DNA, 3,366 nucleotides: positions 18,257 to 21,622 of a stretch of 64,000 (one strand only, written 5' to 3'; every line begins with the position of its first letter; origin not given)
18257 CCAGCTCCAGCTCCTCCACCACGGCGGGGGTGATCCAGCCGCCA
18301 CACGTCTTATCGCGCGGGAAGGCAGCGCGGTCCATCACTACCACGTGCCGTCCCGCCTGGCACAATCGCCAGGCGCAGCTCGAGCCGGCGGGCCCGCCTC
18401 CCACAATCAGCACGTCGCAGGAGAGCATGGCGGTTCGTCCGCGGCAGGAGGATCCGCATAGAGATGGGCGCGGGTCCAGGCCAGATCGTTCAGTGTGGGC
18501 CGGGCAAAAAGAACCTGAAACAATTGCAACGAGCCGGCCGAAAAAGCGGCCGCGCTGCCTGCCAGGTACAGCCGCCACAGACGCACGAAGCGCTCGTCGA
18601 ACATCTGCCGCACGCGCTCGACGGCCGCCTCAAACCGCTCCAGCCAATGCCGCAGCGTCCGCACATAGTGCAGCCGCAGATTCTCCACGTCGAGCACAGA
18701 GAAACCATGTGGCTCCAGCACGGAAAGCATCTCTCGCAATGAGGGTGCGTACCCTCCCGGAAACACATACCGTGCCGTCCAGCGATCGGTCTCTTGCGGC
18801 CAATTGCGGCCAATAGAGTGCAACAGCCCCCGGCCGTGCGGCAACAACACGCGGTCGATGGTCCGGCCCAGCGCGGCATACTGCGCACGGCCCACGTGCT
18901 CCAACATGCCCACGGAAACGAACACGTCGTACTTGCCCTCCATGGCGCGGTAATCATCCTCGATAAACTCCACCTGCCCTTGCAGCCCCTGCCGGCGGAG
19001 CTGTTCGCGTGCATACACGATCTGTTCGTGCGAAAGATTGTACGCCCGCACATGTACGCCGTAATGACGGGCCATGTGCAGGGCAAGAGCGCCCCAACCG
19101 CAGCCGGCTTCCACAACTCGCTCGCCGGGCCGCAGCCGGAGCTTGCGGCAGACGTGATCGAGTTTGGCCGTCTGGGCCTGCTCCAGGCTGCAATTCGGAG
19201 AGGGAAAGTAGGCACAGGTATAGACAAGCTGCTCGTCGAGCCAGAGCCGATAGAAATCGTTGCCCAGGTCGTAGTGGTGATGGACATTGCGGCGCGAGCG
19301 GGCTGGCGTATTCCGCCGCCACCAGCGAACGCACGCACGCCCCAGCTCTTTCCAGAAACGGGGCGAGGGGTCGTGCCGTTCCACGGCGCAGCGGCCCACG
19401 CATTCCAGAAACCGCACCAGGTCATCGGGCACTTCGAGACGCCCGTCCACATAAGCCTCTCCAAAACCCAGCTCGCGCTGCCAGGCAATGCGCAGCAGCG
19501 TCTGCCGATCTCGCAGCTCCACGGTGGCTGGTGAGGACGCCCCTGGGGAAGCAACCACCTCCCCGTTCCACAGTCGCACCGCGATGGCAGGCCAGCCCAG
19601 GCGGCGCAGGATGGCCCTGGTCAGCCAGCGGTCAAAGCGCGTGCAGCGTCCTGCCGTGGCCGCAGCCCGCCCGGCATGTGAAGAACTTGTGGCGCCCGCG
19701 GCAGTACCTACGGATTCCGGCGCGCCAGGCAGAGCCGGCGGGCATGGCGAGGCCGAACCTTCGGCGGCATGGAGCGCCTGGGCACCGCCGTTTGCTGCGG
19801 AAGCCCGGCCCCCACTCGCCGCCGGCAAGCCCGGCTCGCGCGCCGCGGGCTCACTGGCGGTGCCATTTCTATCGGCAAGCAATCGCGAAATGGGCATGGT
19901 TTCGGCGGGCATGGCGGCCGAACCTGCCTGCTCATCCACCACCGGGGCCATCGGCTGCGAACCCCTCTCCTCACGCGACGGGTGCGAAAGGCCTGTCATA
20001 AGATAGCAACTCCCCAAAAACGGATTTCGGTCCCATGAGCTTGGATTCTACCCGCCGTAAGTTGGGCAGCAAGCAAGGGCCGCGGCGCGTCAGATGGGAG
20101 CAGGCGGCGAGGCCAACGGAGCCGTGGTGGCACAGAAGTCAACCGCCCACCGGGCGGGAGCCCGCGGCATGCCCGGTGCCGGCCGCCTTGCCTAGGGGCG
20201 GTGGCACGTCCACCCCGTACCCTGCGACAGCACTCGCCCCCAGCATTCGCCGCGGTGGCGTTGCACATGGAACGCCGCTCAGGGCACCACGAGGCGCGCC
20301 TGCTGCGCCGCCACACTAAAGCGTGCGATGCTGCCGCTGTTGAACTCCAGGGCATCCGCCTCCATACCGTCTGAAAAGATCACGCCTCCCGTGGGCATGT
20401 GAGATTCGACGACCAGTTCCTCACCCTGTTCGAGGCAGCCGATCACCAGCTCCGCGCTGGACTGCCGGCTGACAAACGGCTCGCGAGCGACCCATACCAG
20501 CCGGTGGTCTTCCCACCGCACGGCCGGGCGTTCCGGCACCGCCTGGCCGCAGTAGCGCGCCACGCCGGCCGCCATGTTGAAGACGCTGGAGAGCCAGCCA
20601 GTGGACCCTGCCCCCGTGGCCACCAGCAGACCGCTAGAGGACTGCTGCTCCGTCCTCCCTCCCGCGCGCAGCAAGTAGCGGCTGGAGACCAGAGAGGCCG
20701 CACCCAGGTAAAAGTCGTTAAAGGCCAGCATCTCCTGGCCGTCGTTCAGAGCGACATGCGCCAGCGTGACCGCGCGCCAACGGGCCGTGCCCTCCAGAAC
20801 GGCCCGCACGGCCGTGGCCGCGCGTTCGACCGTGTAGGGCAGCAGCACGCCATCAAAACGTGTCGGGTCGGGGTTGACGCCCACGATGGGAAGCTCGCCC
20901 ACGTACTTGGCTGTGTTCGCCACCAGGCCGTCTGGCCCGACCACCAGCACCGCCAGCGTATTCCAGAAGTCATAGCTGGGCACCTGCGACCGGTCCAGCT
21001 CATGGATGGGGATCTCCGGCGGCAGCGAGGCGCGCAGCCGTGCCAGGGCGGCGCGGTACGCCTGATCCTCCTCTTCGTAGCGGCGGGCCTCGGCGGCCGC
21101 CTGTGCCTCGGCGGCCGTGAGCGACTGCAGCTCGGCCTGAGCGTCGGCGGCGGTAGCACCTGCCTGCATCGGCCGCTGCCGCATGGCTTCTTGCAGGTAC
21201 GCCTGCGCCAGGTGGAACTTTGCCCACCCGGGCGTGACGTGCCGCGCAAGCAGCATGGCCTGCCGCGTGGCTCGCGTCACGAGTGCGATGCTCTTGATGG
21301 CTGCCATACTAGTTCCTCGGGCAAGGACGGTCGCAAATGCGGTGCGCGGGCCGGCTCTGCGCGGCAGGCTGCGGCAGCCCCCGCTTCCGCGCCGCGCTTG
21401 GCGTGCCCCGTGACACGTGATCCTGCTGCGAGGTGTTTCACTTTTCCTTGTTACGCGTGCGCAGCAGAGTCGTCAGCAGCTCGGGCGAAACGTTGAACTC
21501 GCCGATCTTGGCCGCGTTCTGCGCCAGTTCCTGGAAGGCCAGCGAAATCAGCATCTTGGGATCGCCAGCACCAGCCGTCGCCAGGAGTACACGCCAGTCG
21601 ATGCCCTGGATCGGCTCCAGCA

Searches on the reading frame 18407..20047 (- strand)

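Call 42: search_protein_families(library=pfam, proteins=[window:18407-20047:-], max_evalue=0.001)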
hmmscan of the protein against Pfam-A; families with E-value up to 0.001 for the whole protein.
window:18407-20047:- (546 aa): 8 families
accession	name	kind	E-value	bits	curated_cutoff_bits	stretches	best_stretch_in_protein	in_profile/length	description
PF02353.26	CMAS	-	9.9e-85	284.6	27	1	250-512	5-273/273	Mycolic acid cyclopropane synthetase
PF13649.12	Methyltransf_25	-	4.5e-15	56.5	27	1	311-405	1-97/97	Methyltransferase domain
PF08241.18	Methyltransf_11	-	1.9e-11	44.9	21.2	1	313-406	2-92/95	Methyltransferase domain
PF08242.18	Methyltransf_12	-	8.9e-09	36.4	30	1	312-405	1-96/98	Methyltransferase domain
PF13489.12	Methyltransf_23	-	1.2e-08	35.3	27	1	303-452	16-162/164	Methyltransferase domain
PF13847.12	Methyltransf_31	-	1.9e-08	34.5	27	1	306-413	2-113/145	Methyltransferase domain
PF05175.20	MTS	-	7.5e-06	26.1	23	1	304-378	28-104/170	Methyltransferase small domain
PF08704.16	GCD14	-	0.00012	22.3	26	1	298-365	31-100/247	tRNA methyltransferase complex GCD14 subunit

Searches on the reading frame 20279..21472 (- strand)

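Call 42: search_protein_families(library=pfam, proteins=[window:20279-21472:-], max_evalue=0.001)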
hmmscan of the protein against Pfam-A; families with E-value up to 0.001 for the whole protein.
window:20279-21472:- (397 aa): 0 families

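Call 54: search_protein_families(library=padloc, proteins=[window:20279-21472:-], max_evalue=0.01)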
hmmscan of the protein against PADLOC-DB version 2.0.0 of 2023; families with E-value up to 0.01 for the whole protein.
window:20279-21472:- (397 aa): 0 families

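Call 55: search_protein_families(library=ncbifam, proteins=[window:20279-21472:-], max_evalue=0.01)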
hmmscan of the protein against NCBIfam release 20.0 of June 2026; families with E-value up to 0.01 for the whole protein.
window:20279-21472:- (397 aa): 2 families
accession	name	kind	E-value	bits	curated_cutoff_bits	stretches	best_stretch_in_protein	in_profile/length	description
NF002306.0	PRK01231.1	equivalog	0.0022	17.2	316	1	175-293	70-193/299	NAD(+) kinase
NF002521.0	PRK01911.1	equivalog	0.0024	17.4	309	1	174-295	67-192/292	NAD kinase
